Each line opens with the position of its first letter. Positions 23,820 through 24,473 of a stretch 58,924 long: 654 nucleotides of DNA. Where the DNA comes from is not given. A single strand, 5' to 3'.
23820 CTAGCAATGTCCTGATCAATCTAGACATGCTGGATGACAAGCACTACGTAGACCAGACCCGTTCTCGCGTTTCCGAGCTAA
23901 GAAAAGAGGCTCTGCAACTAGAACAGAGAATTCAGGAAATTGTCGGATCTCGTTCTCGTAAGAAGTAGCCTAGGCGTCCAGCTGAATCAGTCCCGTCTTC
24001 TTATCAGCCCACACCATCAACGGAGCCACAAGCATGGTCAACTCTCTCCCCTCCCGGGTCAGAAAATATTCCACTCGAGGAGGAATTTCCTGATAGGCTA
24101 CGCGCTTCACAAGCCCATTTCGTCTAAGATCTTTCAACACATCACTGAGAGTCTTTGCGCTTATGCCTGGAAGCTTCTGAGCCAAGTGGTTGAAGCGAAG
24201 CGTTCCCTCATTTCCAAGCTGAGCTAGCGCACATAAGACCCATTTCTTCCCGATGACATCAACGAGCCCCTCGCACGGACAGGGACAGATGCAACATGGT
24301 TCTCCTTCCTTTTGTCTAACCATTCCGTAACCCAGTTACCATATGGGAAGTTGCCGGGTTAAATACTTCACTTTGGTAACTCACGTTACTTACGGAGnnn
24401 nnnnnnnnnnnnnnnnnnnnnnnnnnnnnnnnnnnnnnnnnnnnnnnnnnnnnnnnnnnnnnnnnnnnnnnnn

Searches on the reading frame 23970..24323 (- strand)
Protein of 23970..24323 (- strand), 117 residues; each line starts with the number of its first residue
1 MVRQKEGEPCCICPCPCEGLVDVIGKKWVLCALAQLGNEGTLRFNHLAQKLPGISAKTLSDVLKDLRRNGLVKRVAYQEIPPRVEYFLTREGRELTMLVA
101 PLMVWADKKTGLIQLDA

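Call 3: search_protein_families(library=ncbifam, proteins=[window:23970-24323:-], max_evalue=1)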
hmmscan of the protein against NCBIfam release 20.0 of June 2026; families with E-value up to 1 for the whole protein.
window:23970-24323:- (117 aa): 9 families
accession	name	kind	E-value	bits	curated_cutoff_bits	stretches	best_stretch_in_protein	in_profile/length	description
NF047364.1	redox_TF_RrpB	exception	1.5e-15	57.3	175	1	12-108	2-102/105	MarR family transcription factor RrpB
NF047367.1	redox_TF_RrpA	exception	3.5e-15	56.1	185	1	17-108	8-99/101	MarR family transcription factor RrpA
NF008273.0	PRK11050.1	equivalog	0.0014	18.3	153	1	39-96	52-102/156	manganese-binding transcriptional regulator MntR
TIGR01884.1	cas_HTH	subfamily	0.0015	17.9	60.2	1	33-75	148-189/202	CRISPR-associated CARF protein Csa3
NF033788.1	HTH_metalloreg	subfamily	0.0042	16.9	55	1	32-74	16-57/77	metalloregulator ArsR/SmtB family transcription factor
TIGR00738.1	rrf2_super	superfamily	0.0045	16.9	73.3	1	30-74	14-57/132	Rrf2 family transcriptional regulator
TIGR02337.1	HpaR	equivalog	0.028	14.2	121.2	1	33-101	34-101/130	homoprotocatechuate degradation operon regulator HpaR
TIGR02702.1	SufR_cyano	equivalog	0.031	13.9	178.8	1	34-94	8-70/208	iron-sulfur cluster biosynthesis transcriptional regulator SufR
NF053610.1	Sso10a_fam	subfamily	0.073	13.1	60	1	54-95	29-63/64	Sso10a family chromatin protein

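Call 4: search_protein_families(library=pfam, proteins=[window:23970-24323:-], max_evalue=1)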
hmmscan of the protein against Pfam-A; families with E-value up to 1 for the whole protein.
window:23970-24323:- (117 aa): 12 families
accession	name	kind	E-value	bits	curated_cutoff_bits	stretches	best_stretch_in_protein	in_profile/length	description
PF01638.23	HxlR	-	1.2e-24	86.4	20.8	1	23-109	1-86/91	HxlR-like helix-turn-helix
PF02082.26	Rrf2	-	0.0021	18.6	30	1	29-74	11-55/132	Iron-dependent Transcriptional regulator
PF03551.20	PadR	-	0.0038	17.6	27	1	54-94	29-71/75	Transcriptional regulator PadR-like family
PF12802.13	MarR_2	-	0.0046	17.5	27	1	31-75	9-53/61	MarR family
PF01047.28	MarR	-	0.0096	16.2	24.6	1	32-75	8-50/59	MarR family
PF13545.12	HTH_Crp_2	-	0.017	15.5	27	1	53-74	33-55/70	Crp-like helix-turn-helix domain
PF01978.25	TrmB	-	0.053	13.8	25.6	1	39-76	20-56/68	Sugar-specific transcriptional regulator TrmB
PF00392.27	GntR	-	0.13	12.4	27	1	39-75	21-57/64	Bacterial regulatory proteins, gntR family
PF13601.12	HTH_34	-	0.14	12.8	27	1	32-95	5-68/80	Winged helix DNA-binding domain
PF01022.26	HTH_5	-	0.17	12.2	22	1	30-73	8-46/47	Bacterial regulatory protein, arsR family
PF14947.12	HTH_45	-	0.2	12.2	25.5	1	54-98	31-68/77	Winged helix-turn-helix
PF04182.18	B-block_TFIIIC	-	0.21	12.1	22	1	29-78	7-56/73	B-block binding subunit of TFIIIC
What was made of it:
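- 23970..24323 (-): hxlR: a 117-aa HxlR/DUF24-family winged-helix regulator with an N-terminal Cys cluster (C10, C11, C13, C15, C17) plus C31. Pfam PF01638, E = 1.2e-24 (call 4).
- Checked: The divergent HxlR gene is at 23970-24323 (-), Pfam PF01638, E = 1.2e-24 (call 4).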

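Call 12: find_encoding_contigs(protein=window:23970-24323:-, flank=6000, max_places=10)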
Protein window:23970-24323:- (117 aa): 23 contigs read that carry it; 10 places shown.
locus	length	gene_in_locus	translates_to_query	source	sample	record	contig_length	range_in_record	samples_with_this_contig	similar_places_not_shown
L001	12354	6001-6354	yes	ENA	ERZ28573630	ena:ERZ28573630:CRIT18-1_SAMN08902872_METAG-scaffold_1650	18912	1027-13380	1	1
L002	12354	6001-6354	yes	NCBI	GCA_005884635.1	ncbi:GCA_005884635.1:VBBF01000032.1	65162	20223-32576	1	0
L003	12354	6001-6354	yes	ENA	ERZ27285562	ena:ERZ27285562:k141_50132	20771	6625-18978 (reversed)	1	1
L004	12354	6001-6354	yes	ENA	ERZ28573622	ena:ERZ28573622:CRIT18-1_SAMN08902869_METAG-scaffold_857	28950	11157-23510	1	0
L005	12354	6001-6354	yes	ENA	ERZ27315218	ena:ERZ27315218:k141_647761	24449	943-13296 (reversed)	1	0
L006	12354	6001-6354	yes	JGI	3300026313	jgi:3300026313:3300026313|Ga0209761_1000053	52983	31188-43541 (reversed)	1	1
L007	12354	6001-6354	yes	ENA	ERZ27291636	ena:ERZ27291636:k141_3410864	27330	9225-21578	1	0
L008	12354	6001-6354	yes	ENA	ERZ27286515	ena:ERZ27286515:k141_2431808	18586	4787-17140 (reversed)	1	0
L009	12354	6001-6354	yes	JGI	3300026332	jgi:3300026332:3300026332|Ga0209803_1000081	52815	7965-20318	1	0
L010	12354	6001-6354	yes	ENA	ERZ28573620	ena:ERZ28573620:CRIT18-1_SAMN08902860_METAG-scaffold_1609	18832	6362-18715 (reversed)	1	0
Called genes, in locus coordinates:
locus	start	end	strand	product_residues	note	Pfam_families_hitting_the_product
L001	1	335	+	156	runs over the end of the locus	-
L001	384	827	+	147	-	PF00293:NUDIX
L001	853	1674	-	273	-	-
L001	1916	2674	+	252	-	PF13489:Methyltransf_23, PF07021:MetW (weak), PF13847:Methyltransf_31 (weak), PF08241:Methyltransf_11, PF08242:Methyltransf_12, PF13649:Methyltransf_25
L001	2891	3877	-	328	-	PF00248:Aldo_ket_red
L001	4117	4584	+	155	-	-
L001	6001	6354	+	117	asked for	PF01638:HxlR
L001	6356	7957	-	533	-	PF07837:FTCD_N, PF02971:FTCD, PF04961:FTCD_C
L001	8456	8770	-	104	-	PF01849:NAC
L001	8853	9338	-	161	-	PF14810:TGT_C2, PF01472:PUA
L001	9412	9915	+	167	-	PF01381:HTH_3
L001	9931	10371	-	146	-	PF12802:MarR_2, PF01047:MarR, PF13463:HTH_27 (faint)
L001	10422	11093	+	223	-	PF24521:Ank_KRIT1 (faint), PF12796:Ank_2, PF13637:Ank_4 (weak), PF13857:Ank_5, PF12796:Ank_2, PF00023:Ank, PF13606:Ank_3 (weak), PF13637:Ank_4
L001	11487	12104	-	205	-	PF01994:Trm56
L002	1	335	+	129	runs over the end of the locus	-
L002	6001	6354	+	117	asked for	PF01638:HxlR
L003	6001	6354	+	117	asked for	PF01638:HxlR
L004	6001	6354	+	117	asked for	PF01638:HxlR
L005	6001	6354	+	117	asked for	PF01638:HxlR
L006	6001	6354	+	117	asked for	PF01638:HxlR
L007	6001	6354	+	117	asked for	PF01638:HxlR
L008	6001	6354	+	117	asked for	PF01638:HxlR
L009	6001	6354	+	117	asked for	PF01638:HxlR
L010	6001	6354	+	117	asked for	PF01638:HxlR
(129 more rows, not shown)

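Call 15: find_homologous_proteins(query=window:23970-24323:-, max_evalue=1e-10)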
Query window:23970-24323:- (117 aa): 218 proteins with E <= 1e-10 among 228 candidates; the best 120 are listed.
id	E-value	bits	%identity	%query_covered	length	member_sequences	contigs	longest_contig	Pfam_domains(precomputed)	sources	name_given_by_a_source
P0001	6.4e-71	254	97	100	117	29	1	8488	PF01638.24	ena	-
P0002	1.3e-70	253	96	100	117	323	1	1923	PF01638.24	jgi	jgi:DNA-binding HxlR family transcriptional regulator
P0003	1.5e-70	253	96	100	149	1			PF01638.24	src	-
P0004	1.9e-69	249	93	100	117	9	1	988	PF01638.24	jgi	jgi:DNA-binding HxlR family transcriptional regulator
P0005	1.4e-68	246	92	100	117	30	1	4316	PF01638.24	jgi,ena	-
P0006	1.0e-67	243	91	100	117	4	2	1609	PF01638.24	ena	-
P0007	2.0e-67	243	91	100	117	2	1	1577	PF01638.24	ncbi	-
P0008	4.3e-67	241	91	100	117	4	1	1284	PF01638.24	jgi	-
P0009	5.1e-67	241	91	100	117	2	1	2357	PF01638.24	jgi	-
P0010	1.6e-66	240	93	100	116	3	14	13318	PF01047.29,PF13412.13,PF01638.24,PF12802.14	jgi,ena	-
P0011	9.5e-64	231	91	100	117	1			PF01638.24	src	-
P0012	9.7e-63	227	84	99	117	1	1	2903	PF01638.24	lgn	-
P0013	3.0e-62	226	83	100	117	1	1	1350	PF01638.24,PF03551.21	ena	-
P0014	3.1e-62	226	83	99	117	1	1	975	PF01638.24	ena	-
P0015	5.8e-62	225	82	99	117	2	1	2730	PF01638.24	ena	-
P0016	1.0e-61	224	83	99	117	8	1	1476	PF01638.24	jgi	jgi:DNA-binding HxlR family transcriptional regulator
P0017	1.1e-61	224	84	99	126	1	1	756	PF01638.24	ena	-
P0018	2.8e-61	223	83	99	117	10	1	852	PF01638.24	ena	-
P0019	2.9e-61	223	87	100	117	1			PF01638.24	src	-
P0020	5.9e-61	222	85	100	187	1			PF01638.24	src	-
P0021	6.9e-61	221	82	99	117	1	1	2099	PF01638.24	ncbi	-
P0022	9.4e-61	221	83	99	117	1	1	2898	PF01638.24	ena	-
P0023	9.7e-61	221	82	99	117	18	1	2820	PF01638.24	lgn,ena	-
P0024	1.1e-60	221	82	99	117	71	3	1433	PF01638.24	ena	-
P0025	1.4e-60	220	82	99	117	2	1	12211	PF01638.24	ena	-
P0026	2.1e-60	220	82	100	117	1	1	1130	PF01638.24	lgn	-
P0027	2.3e-60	220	81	100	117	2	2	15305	PF01638.24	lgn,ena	-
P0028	2.9e-60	219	79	99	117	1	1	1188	PF01638.24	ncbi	-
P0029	2.9e-60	219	82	99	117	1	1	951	PF01638.24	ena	-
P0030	3.4e-60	219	83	99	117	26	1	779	PF01638.24,PF03551.21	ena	-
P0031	4.7e-60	219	84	99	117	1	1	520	PF01638.24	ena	-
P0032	5.2e-60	219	80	99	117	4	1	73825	PF01638.24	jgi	jgi:DNA-binding HxlR family transcriptional regulator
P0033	6.9e-60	218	81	99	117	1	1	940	PF01638.24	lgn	-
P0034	9.1e-60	218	83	99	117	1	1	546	PF01638.24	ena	-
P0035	9.6e-60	218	80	99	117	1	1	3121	PF01638.24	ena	-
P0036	1.1e-59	218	80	99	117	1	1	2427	PF01638.24,PF03551.21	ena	-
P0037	1.1e-59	218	81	100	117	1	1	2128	PF01638.24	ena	-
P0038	1.1e-59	218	80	99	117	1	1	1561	PF01638.24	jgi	jgi:DNA-binding HxlR family transcriptional regulator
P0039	1.1e-59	218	81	99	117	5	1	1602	PF01638.24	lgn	-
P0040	1.4e-59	217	81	99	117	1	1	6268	PF01638.24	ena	-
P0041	1.5e-59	217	81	99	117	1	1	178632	PF01047.29,PF01638.24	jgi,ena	jgi:DNA-binding HxlR family transcriptional regulator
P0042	1.9e-59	217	82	99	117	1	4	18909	PF01638.24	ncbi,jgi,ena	-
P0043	3.0e-59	216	80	99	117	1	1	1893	PF01638.24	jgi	jgi:DNA-binding HxlR family transcriptional regulator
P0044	3.9e-59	216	78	99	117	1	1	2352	PF01638.24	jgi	jgi:DNA-binding HxlR family transcriptional regulator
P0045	4.0e-59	216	81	99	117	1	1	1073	PF01638.24,PF03551.21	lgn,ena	-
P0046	4.3e-59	216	80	99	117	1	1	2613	PF01638.24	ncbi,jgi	-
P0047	4.8e-59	215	80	99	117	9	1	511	PF01638.24,PF03551.21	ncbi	-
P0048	6.6e-59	215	79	99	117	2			PF01638.24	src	-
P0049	1.3e-58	214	79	99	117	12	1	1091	PF01638.24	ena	-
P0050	1.3e-58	214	81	99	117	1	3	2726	PF01638.24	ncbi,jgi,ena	-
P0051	1.4e-58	214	80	98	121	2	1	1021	PF01638.24,PF03551.21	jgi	jgi:DNA-binding HxlR family transcriptional regulator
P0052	1.8e-58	214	79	98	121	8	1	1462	PF01638.24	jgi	jgi:DNA-binding HxlR family transcriptional regulator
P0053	3.7e-58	213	79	99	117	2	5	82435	PF01638.24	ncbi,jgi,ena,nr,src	ncbi:MAG TPA: helix-turn-helix domain-containing protein [Candidatus Dormibacteraeota bacterium]|jgi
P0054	4.1e-58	212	79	99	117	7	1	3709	PF01638.24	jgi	jgi:DNA-binding HxlR family transcriptional regulator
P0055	4.7e-58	212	79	100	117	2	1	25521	PF01638.24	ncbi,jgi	jgi:DNA-binding HxlR family transcriptional regulator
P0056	4.8e-58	212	80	99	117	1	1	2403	PF01638.24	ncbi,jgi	-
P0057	5.2e-58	212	78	99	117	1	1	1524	PF01638.24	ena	-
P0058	8.2e-58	211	80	98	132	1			PF01638.24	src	-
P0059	1.5e-57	211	78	99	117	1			PF01638.24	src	-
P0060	2.0e-57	210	78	100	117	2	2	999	PF01638.24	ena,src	-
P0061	2.2e-57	210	76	100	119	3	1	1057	PF01638.24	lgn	-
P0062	2.5e-57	210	80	98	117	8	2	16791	PF01638.24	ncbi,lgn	-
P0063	5.6e-57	209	78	99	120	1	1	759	PF01638.24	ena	-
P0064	7.6e-57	208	78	98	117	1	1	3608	PF01047.29,PF01638.24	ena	-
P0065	8.7e-57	208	78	99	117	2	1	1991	PF01638.24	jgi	jgi:DNA-binding HxlR family transcriptional regulator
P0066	1.2e-56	208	77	99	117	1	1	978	PF01638.24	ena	-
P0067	1.4e-56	208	77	99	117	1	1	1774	PF01638.24,PF03551.21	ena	-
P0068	1.4e-56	208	75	100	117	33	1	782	PF01638.24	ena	-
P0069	1.4e-56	207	77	99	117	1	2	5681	PF01638.24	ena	-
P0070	2.0e-56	207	76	99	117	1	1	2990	PF01638.24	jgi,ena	-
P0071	2.6e-56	207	75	100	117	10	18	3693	PF01638.24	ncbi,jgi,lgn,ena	-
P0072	2.8e-56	207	75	99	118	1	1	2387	PF01638.24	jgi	jgi:DNA-binding HxlR family transcriptional regulator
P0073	3.2e-56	206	77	100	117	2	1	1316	PF01638.24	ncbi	-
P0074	3.7e-56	206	75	99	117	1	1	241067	PF01638.24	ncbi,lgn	-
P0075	3.8e-56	206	74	100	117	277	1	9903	PF01047.29,PF01638.24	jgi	jgi:DNA-binding HxlR family transcriptional regulator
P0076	4.7e-56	206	77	99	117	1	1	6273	PF01638.24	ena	-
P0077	6.1e-56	205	75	100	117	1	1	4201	PF01638.24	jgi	jgi:DNA-binding HxlR family transcriptional regulator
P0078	7.0e-56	205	75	100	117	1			PF01638.24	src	-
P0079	7.0e-56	205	74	100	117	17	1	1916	PF01638.24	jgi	jgi:DNA-binding HxlR family transcriptional regulator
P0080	9.9e-56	205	76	99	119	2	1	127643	PF01638.24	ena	-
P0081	1.1e-55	205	73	100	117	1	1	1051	PF01638.24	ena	-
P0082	1.2e-55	204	75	99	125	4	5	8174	PF01638.24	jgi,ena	-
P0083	1.2e-55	204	75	100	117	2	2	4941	PF01638.24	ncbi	-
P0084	1.8e-55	204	77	99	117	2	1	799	PF01638.24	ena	-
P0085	2.0e-55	204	76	99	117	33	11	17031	PF01638.24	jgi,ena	-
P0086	3.3e-55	203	74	100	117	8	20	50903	PF01638.24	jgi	-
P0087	4.0e-55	203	76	100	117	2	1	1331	PF01638.24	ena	-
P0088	4.1e-55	203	76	99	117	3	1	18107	PF01638.24,PF03551.21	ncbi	-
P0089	6.0e-55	202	76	100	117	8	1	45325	PF01638.24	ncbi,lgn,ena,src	-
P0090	8.2e-55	202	75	99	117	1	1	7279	PF01638.24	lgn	-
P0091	8.2e-55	202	74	100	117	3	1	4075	PF01638.24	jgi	jgi:DNA-binding HxlR family transcriptional regulator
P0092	1.5e-54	201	73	99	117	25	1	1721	PF01638.24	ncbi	-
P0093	1.6e-54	201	74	100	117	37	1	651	PF01638.24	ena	-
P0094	1.6e-54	201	74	100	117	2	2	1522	PF01638.24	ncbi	-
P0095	3.2e-54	200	75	97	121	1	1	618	PF01638.24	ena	-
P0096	3.7e-54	200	77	95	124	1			PF01638.24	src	-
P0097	4.4e-54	199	76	96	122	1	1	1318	PF01638.24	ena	-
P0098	4.4e-54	199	75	100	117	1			PF01638.24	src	-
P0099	4.8e-54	199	74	100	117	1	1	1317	PF01638.24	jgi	jgi:DNA-binding HxlR family transcriptional regulator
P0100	5.0e-54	199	87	89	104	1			PF01638.24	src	-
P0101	5.5e-54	199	74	100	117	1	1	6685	PF01638.24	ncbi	-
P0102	6.6e-54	199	74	100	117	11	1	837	PF01638.24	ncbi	-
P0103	7.2e-54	199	74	100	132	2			PF01047.29,PF01638.24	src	-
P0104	7.8e-54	199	74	100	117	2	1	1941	PF01638.24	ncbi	-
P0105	9.3e-54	198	76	97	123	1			PF01638.24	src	-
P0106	1.1e-53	198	73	100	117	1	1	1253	PF01638.24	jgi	jgi:DNA-binding HxlR family transcriptional regulator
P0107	1.1e-53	198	72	100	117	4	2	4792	PF01638.24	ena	-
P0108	1.7e-53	198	74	99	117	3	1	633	PF01638.24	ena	-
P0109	1.9e-53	197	74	100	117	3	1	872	PF01638.24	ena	-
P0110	2.2e-53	197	72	100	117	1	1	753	PF01638.24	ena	-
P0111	2.2e-53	197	73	99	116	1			PF01638.24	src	-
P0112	2.7e-53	197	72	99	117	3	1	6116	PF01638.24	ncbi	-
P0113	7.7e-53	195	73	100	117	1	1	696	PF01638.24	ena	-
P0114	8.0e-53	195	73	97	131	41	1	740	PF01638.24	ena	-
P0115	8.0e-53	195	72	99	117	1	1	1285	PF01638.24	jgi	jgi:DNA-binding HxlR family transcriptional regulator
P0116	9.2e-53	195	75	97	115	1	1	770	PF01638.24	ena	-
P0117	9.9e-53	195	81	95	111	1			PF01638.24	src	-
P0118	1.3e-52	195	71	100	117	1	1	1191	PF01638.24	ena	-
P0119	1.3e-52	195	74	99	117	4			PF01638.24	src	-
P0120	1.6e-52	194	94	83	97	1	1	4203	PF01638.24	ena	-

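Call 18: find_related_loci(query=A1, collection=genome_contigs, flank=4000)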
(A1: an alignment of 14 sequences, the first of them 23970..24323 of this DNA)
Query A1 (117 aa) in genome_contigs; peptide patterns used: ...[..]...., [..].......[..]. (x = any residue, [..] = any of these).
600 stretches matched a pattern (row limit reached: there are more); 593 encode a relative of the query (tblastn E <= 1e-3); the best 80 are kept; 80 distinct loci.
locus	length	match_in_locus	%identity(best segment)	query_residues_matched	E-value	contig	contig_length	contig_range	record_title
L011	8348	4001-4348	84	1-116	3e-55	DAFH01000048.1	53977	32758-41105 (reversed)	MAG TPA_asm: Candidatus Bathyarchaeota archaeon UBA185 UBA185_contig_17243, whole genome shotgun sequence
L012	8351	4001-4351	79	1-117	3e-53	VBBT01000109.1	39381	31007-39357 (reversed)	MAG: Candidatus Bathyarchaeota archaeon isolate BA_25 14_0927_12_40cm_scaffold_267, whole genome shotgun sequence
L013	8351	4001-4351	73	1-117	2e-49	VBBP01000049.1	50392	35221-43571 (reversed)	MAG: Candidatus Bathyarchaeota archaeon isolate BA_21 14_1009_12_30cm_scaffold_127, whole genome shotgun sequence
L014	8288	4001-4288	54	11-106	4e-33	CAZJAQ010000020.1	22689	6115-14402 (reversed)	MAG TPA_asm: uncultured Candidatus Bathyarchaeia archaeon isolate binchicken_co395_144 genome assembly, contig: NODE_397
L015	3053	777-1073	49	12-110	7e-32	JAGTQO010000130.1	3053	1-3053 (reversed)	MAG: Candidatus Bathyarchaeota archaeon isolate QZM_A2_bin_35 QZM_A2_bin_35_scaffold_18709_curated, whole genome shotgun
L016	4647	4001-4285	57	12-106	9e-32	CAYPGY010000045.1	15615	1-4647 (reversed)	MAG TPA_asm: uncultured Candidatus Bathyarchaeia archaeon isolate SRP167436_co1_131 genome assembly, contig: NODE_6107_l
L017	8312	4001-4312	49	6-109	1e-31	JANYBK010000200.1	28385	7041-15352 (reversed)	MAG: Methanomicrobiales archaeon isolate GL140_5_metabat_83 GL140_5_k141_3740473, whole genome shotgun sequence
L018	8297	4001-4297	55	8-106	8e-32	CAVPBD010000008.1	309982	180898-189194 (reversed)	MAG: Candidatus Bathyarchaeota archaeon isolate MFD00032.bin.1.38 genome assembly, contig: contig_64914, whole genome sh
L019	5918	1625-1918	48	12-109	4e-31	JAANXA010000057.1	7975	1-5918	MAG: Nitrosopumilus sp. isolate SuakinDeep_MAG45_8 MAG458_57, whole genome shotgun sequence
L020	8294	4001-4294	47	12-109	3e-31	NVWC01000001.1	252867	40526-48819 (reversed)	MAG: Thaumarchaeota archaeon isolate NORP47 Contig_source1383C_79, whole genome shotgun sequence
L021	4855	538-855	50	4-109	6e-31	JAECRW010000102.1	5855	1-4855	MAG: Candidatus Sifarchaeum marinoarchaea isolate CR_Bin_042_1 NODE_174_length_5855_cov_9.151263, whole genome shotgun s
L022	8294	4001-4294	50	12-109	3e-31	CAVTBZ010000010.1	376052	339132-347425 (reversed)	MAG: uncultured Methanoregulaceae archaeon isolate MFD02416.bin.2.21 genome assembly, contig: contig_50919, whole genome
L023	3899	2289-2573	53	12-106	7e-31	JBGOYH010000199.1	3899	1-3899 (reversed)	MAG: Candidatus Bathyarchaeia archaeon isolate OBJ_0618_130150_48 k141_6285357_length_3899_cov_63.5806, whole genome sho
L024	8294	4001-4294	50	13-110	2e-30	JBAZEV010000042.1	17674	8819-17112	MAG: Candidatus Bathyarchaeia archaeon isolate SO_2017_LW3_134 NODE_8653_length_17674_cov_1.019718_LW162_2017, whole gen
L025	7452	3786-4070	53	12-106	2e-30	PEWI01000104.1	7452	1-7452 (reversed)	MAG: Candidatus Bathyarchaeota archaeon CG07_land_8_20_14_0_80_47_9 CG07_land_8_20_14_0.80_scaffold_15952_c, whole genom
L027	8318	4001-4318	45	4-109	2e-29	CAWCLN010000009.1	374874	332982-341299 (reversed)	MAG: uncultured archaeon isolate MFD03726.bin.2.83 genome assembly, contig: contig_41202, whole genome shotgun sequence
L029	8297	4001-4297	49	12-110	1e-29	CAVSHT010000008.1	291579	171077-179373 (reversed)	MAG: uncultured Methanosarcinaceae archaeon isolate MFD01299.bin.2.98 genome assembly, contig: contig_1305, whole genome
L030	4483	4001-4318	43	4-109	6e-29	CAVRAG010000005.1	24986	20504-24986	MAG: uncultured Nitrososphaerota archaeon isolate MFD00008.bin.2.90 genome assembly, contig: contig_31315, whole genome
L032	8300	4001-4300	49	12-111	3e-28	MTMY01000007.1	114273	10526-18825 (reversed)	MAG: Archaeoglobus sp. JdFR-37 JGI24020J35080_1000086, whole genome shotgun sequence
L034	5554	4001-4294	46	12-109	7e-28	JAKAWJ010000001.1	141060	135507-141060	MAG: archaeon isolate YP4.bin50 NODE_132_length_141060_cov_1.830061, whole genome shotgun sequence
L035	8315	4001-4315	45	1-109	1e-27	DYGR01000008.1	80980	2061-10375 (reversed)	MAG TPA_asm: Candidatus Methanoperedens nitroreducens isolate BE2012_43_12 Afr_mines_BE2012_169_length_80980_cov_5_12173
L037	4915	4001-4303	48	12-112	2e-27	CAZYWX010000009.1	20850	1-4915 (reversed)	MAG TPA_asm: uncultured Methanoculleus sp. isolate binchicken_co157_550 genome assembly, contig: NODE_5748_length_20850_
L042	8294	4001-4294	44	12-109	1e-25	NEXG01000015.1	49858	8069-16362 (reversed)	MAG: Candidatus Marsarchaeota G2 archaeon ECH_B_1 Archaeal_consort1_NAG2_g2_scaffold00021, whole genome shotgun sequence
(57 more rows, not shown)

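Call 21: find_related_loci(query=A1, collection=metagenome_contigs, flank=2500)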
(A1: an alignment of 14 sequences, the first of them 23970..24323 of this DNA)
Query A1 (117 aa) in metagenome_contigs; peptide patterns used: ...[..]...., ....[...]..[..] (x = any residue, [..] = any of these).
442 stretches matched a pattern; 290 encode a relative of the query (tblastn E <= 1e-3); the best 80 are kept; 80 distinct loci.
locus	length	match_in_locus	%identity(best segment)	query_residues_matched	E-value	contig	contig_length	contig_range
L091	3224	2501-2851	100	1-117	1e-76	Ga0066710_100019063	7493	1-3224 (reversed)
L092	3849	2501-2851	99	1-117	5e-76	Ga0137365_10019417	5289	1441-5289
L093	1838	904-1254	99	1-117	5e-79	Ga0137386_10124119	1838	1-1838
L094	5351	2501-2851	99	1-117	5e-76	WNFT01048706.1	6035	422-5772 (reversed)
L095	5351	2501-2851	99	1-117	5e-76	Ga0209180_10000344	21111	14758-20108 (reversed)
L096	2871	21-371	99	1-117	3e-76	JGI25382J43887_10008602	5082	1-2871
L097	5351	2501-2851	99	1-117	5e-76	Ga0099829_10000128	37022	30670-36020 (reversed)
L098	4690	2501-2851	99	1-117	5e-76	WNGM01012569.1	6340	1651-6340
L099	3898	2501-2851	99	1-117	5e-76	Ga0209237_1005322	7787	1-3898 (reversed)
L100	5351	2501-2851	99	1-117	5e-76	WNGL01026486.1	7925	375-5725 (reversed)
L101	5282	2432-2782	99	1-117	5e-76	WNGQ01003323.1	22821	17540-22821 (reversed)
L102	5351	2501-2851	98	1-117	1e-75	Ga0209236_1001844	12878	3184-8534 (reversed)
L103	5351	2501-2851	98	1-117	1e-75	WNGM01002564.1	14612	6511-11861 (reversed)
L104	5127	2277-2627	98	1-117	1e-75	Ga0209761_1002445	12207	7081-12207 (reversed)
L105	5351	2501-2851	98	1-117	2e-75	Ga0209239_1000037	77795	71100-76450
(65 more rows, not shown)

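Call 26: find_encoding_contigs(protein=P0074, flank=4000, max_places=2)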
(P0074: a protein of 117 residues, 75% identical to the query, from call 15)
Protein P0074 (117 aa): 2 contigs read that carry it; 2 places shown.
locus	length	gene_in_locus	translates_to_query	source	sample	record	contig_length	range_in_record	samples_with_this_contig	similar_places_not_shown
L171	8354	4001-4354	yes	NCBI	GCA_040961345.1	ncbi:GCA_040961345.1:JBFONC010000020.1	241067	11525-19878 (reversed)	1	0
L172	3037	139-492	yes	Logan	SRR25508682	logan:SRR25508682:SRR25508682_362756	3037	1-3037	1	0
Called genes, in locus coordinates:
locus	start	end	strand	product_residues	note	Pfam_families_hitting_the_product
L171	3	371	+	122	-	-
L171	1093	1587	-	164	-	-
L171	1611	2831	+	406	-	PF02771:Acyl-CoA_dh_N, PF02770:Acyl-CoA_dh_M, PF00441:Acyl-CoA_dh_1, PF08028:Acyl-CoA_dh_2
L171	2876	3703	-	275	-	-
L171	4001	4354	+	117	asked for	PF01638:HxlR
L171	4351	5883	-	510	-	PF07837:FTCD_N, PF02971:FTCD, PF04961:FTCD_C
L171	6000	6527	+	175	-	-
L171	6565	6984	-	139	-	PF00293:NUDIX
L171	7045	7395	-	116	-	PF01849:NAC, PF19026:UBA_HYPK (weak)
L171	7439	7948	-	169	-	PF14810:TGT_C2, PF03657:UPF0113 (faint), PF01472:PUA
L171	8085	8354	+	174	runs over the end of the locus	PF01381:HTH_3 (weak)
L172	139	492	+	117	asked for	PF01638:HxlR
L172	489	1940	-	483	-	PF07837:FTCD_N, PF02971:FTCD, PF04961:FTCD_C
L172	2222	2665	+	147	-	-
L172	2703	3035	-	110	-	?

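Call 27: find_encoding_contigs(protein=P0080, flank=4000, max_places=2)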
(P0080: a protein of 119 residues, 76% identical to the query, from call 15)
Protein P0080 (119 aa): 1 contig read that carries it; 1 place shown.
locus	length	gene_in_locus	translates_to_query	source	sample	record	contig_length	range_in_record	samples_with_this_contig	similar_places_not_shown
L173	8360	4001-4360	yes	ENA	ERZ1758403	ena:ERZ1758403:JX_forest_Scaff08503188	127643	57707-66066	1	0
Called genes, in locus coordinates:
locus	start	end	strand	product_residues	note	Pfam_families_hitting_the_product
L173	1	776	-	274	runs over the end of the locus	PF00730:HhH-GPD (weak)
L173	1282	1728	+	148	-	-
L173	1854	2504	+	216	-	PF08241:Methyltransf_11, PF08242:Methyltransf_12, PF13649:Methyltransf_25, PF13847:Methyltransf_31 (weak)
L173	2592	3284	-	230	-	-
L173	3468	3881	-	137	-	-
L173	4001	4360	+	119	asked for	PF01638:HxlR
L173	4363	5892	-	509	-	PF07837:FTCD_N, PF02971:FTCD, PF04961:FTCD_C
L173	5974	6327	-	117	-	PF01849:NAC, PF19026:UBA_HYPK (weak)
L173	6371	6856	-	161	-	PF14810:TGT_C2, PF01472:PUA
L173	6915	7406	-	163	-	-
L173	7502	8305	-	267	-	PF02423:OCD_Mu_crystall, PF01488:Shikimate_DH (weak)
